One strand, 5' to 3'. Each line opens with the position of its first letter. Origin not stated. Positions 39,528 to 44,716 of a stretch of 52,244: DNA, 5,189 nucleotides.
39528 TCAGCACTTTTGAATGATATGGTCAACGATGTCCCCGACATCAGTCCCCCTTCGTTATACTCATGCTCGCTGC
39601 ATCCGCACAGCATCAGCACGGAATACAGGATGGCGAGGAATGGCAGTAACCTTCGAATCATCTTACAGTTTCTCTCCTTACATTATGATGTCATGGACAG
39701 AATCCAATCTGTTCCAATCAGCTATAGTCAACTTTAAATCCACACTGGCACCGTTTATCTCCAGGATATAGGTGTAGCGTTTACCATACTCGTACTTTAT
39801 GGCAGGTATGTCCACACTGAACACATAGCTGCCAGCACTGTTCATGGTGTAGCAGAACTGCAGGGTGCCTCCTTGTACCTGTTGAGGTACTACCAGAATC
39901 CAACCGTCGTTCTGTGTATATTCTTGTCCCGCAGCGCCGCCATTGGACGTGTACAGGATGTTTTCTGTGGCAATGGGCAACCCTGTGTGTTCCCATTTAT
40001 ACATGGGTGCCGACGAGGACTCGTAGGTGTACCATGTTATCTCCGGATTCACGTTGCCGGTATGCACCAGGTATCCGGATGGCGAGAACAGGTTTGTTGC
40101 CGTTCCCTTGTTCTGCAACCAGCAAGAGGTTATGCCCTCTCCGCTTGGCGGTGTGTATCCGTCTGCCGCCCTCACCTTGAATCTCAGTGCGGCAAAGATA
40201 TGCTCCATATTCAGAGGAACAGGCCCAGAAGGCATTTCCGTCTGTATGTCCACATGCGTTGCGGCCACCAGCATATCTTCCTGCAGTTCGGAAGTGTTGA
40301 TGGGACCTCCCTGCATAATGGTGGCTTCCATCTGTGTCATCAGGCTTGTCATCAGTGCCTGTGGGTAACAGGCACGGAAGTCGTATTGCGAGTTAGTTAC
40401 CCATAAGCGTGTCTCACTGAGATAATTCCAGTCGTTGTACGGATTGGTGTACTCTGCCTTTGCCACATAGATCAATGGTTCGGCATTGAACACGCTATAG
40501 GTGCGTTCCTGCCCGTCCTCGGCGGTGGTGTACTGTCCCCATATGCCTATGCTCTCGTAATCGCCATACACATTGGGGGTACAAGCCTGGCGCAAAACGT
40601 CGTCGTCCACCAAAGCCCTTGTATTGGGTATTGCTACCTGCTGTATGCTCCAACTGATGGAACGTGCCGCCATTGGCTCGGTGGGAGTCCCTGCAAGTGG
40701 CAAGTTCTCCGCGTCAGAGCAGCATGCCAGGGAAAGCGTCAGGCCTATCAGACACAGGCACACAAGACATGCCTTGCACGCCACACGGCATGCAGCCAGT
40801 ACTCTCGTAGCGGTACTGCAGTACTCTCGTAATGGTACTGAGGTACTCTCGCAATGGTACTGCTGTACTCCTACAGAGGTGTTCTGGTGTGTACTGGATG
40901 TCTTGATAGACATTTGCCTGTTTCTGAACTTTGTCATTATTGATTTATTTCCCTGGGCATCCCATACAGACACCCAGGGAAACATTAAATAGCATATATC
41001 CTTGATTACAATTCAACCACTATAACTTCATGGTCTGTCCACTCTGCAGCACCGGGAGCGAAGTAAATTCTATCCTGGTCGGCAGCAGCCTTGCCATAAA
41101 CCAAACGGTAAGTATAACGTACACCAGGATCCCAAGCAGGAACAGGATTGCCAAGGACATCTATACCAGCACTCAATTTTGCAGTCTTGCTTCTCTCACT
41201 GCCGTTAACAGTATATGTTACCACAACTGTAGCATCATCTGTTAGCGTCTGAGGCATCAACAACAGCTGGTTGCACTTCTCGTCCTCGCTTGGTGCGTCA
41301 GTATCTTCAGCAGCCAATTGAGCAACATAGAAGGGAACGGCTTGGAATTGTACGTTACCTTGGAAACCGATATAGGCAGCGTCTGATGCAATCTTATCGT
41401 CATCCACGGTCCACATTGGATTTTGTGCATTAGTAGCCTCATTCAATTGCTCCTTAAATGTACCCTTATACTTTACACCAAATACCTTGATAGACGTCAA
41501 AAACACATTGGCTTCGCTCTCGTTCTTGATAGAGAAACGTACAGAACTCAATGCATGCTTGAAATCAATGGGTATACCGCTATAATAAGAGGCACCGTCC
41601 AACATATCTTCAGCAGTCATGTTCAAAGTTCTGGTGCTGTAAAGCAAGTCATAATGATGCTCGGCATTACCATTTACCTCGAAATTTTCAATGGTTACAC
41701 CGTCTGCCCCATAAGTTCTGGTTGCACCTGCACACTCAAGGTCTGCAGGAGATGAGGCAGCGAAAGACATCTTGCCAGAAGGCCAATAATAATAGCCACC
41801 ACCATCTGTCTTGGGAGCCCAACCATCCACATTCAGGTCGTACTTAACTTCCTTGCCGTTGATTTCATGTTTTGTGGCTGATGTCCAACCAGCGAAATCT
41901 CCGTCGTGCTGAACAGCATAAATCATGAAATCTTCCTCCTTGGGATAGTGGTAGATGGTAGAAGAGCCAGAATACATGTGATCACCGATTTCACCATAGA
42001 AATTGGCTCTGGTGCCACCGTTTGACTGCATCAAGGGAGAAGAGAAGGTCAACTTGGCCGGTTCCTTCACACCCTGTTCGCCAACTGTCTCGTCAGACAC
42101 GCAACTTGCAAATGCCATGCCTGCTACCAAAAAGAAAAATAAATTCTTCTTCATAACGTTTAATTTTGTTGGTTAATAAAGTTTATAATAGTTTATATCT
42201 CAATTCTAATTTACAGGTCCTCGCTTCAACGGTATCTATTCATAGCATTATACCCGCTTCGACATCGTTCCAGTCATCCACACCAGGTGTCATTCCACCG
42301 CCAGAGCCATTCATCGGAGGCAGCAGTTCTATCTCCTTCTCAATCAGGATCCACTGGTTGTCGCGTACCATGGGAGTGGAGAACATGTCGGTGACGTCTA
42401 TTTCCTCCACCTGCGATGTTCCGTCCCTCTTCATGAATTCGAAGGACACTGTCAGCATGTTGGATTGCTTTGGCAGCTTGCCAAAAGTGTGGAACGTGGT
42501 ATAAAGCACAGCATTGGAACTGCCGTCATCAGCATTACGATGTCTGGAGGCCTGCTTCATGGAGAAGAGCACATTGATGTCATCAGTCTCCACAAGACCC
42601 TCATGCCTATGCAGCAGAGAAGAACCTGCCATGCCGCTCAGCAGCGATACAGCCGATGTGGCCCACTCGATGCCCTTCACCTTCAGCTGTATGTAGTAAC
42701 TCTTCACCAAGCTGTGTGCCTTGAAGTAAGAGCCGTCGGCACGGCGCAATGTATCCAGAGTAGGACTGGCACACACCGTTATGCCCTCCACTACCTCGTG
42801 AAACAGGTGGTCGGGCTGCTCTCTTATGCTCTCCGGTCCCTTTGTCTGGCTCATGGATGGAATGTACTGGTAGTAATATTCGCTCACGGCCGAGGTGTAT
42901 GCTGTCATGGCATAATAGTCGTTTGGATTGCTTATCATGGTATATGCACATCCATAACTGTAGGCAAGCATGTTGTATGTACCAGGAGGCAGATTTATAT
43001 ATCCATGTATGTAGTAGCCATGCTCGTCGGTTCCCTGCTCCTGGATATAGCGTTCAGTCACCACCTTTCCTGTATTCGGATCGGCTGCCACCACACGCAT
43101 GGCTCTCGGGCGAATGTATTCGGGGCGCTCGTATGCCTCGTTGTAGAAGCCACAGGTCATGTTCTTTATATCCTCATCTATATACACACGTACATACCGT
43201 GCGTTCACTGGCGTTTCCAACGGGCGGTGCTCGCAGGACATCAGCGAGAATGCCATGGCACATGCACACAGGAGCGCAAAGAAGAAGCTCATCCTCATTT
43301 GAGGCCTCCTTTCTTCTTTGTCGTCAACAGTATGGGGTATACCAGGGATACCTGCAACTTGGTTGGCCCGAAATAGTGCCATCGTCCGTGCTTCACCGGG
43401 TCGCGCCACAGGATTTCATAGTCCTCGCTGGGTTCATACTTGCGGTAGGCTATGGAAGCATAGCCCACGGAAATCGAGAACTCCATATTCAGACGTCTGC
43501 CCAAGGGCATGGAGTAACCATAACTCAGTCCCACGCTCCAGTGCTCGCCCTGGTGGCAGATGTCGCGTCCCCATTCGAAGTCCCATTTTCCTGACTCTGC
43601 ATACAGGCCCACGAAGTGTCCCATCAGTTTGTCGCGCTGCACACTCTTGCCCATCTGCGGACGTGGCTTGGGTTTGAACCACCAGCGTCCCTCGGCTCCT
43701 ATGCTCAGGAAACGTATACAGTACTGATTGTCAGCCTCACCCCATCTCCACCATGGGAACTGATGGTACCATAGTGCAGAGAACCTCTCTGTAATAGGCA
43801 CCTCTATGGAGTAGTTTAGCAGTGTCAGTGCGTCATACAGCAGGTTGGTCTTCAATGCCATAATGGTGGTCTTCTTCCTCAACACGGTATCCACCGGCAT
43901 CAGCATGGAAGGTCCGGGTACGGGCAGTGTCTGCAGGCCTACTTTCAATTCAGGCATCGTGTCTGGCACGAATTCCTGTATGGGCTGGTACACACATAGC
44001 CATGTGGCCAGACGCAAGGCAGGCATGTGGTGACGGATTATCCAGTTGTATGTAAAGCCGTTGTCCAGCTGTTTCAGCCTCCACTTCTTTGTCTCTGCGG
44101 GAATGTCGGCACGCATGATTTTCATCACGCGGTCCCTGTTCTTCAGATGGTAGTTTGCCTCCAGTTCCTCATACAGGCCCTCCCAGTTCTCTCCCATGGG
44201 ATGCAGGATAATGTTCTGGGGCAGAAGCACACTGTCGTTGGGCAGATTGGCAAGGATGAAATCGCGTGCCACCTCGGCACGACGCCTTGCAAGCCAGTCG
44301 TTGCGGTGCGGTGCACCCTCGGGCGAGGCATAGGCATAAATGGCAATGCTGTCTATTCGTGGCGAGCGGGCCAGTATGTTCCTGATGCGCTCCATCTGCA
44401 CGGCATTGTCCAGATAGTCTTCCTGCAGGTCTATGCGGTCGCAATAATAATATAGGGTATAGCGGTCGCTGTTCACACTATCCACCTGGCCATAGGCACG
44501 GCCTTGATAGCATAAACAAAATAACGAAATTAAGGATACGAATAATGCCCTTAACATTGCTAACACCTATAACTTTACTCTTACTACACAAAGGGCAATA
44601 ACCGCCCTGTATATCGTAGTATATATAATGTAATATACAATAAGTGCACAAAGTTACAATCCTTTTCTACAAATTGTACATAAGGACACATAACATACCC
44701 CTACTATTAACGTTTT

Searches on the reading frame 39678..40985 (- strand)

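Call 3: search_protein_families(library=pfam, proteins=[window:39678-40985:-], max_evalue=0.1)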
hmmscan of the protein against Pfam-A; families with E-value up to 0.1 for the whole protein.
window:39678-40985:- (435 aa): 1 family
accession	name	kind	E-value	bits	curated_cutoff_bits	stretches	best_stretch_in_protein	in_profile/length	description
PF13149.12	Mfa_like_1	-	1.4e-20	74.8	27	1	142-424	10-246/246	Fimbrillin-like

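Call 4: search_protein_families(library=ncbifam, proteins=[window:39678-40985:-], max_evalue=0.1)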
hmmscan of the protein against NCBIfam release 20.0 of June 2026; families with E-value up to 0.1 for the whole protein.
window:39678-40985:- (435 aa): 1 family
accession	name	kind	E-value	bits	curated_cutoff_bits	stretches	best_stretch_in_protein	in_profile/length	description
TIGR03847.1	TIGR03847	subfamily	0.064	13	117.25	1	8-73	97-162/177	conserved hypothetical protein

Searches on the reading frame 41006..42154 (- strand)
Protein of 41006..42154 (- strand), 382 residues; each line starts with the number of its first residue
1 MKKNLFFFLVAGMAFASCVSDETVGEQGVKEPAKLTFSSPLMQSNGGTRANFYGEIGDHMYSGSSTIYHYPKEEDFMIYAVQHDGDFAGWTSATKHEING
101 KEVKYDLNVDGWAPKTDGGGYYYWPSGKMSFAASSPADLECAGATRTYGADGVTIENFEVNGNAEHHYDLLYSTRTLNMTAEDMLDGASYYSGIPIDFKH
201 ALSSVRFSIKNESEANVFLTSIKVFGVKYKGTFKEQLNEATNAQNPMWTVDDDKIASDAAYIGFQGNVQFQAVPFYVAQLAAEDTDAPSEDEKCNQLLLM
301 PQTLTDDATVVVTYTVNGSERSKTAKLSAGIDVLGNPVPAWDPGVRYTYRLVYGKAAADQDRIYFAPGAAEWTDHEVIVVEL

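Call 3: search_protein_families(library=pfam, proteins=[window:41006-42154:-], max_evalue=0.1)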
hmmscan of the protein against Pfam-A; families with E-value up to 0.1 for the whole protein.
window:41006-42154:- (382 aa): 1 family
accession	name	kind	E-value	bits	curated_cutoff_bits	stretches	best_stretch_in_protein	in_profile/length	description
PF13149.12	Mfa_like_1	-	6.1e-17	62.9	27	1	76-355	14-233/246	Fimbrillin-like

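Call 4: search_protein_families(library=ncbifam, proteins=[window:41006-42154:-], max_evalue=0.1)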
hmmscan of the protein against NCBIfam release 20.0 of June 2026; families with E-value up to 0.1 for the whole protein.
window:41006-42154:- (382 aa): 1 family
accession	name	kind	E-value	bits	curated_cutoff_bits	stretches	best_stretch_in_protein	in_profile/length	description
NF050142.1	PG1828_fam_lipo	equivalog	0.013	16.2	50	1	1-25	1-26/59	PG1828 family lipoprotein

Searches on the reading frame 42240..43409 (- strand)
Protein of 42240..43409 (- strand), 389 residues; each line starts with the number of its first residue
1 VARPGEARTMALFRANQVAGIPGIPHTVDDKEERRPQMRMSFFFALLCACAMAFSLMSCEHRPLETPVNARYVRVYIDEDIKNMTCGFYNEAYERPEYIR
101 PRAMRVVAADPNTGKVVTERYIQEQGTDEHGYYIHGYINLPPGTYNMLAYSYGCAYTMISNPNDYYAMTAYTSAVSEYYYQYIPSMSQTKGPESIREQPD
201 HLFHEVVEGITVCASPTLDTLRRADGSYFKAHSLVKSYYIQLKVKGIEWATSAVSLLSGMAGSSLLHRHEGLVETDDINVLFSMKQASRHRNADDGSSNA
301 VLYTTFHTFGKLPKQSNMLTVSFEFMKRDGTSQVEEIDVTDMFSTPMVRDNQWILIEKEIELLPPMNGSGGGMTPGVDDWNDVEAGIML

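Call 3: search_protein_families(library=pfam, proteins=[window:42240-43409:-], max_evalue=0.1)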
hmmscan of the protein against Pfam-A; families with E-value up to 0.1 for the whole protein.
window:42240-43409:- (389 aa): 2 families
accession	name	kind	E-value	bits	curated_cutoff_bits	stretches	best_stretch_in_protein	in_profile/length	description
PF17145.10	DUF5119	-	9.3e-12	45.6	27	1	128-272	49-182/191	Domain of unknown function (DUF5119)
PF08842.16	Mfa2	-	0.04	13.9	21.2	0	121-204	46-118/277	Fimbrillin-A associated anchor proteins Mfa1 and Mfa2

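Call 4: search_protein_families(library=ncbifam, proteins=[window:42240-43409:-], max_evalue=0.1)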
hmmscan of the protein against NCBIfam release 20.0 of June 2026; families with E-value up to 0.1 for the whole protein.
window:42240-43409:- (389 aa): 0 families

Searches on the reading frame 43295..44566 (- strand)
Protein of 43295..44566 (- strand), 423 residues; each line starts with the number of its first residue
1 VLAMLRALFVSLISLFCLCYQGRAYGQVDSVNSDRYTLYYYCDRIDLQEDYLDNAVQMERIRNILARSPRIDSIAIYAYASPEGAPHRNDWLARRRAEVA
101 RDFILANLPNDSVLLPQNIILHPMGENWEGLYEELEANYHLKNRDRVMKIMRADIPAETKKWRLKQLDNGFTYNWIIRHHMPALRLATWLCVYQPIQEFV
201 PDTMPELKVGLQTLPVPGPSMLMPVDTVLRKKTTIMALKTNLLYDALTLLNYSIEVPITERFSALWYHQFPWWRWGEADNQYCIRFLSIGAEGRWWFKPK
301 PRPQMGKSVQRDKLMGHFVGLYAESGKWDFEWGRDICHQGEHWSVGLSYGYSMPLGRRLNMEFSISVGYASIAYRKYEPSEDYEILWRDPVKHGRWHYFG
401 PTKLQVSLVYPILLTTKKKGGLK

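Call 3: search_protein_families(library=pfam, proteins=[window:43295-44566:-], max_evalue=0.1)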
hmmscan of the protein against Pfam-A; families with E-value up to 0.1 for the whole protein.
window:43295-44566:- (423 aa): 3 families
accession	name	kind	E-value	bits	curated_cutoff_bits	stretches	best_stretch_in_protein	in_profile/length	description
PF12099.14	DUF3575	-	1.2e-34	119.6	21.1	1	233-411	15-176/177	Protein of unknown function (DUF3575)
PF00691.25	OmpA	-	0.009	16.8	27.2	1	58-106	17-66/98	OmpA family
PF12233.13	p12I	-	0.037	15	25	1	210-275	29-89/99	Human adult T cell leukemia/lymphoma virus protein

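Call 4: search_protein_families(library=ncbifam, proteins=[window:43295-44566:-], max_evalue=0.1)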
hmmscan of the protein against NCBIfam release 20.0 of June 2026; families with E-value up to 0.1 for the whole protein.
window:43295-44566:- (423 aa): 1 family
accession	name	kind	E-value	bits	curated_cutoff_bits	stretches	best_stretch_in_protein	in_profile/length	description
NF053607.1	CHU_0125_OmpA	equivalog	0.068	11.7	620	1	38-106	533-597/639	CHU_0125 family OmpA-like outer membrane integrity protein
